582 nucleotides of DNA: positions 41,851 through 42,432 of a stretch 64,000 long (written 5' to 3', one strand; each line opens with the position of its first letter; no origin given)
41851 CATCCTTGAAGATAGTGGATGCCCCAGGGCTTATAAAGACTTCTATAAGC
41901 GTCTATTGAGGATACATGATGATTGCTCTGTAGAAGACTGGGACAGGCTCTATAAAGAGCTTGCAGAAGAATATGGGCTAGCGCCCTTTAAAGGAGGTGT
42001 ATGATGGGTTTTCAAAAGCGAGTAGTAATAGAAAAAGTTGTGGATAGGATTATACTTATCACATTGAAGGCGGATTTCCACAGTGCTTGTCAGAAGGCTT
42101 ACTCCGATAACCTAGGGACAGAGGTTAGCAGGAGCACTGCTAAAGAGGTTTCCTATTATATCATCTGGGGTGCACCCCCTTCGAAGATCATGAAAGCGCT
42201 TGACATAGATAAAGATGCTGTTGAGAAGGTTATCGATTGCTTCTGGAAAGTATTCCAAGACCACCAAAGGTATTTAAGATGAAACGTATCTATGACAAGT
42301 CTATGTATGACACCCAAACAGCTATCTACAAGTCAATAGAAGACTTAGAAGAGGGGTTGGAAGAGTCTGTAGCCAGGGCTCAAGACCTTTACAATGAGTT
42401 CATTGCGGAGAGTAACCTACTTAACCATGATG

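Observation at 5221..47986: Two copies of a roughly 90-nt conserved structured element (5221..5310 and 47894..47986)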

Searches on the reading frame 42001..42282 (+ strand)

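Call 98: search_protein_families(library=pfam, proteins=[window:42001-42282:+], max_evalue=0.01)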
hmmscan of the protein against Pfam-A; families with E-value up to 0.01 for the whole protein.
window:42001-42282:+ (93 aa): 1 family
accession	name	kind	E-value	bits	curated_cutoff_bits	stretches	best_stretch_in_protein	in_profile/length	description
PF00476.26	DNA_pol_A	-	6.5e-05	22.5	34.3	1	24-92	184-255/381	DNA polymerase family A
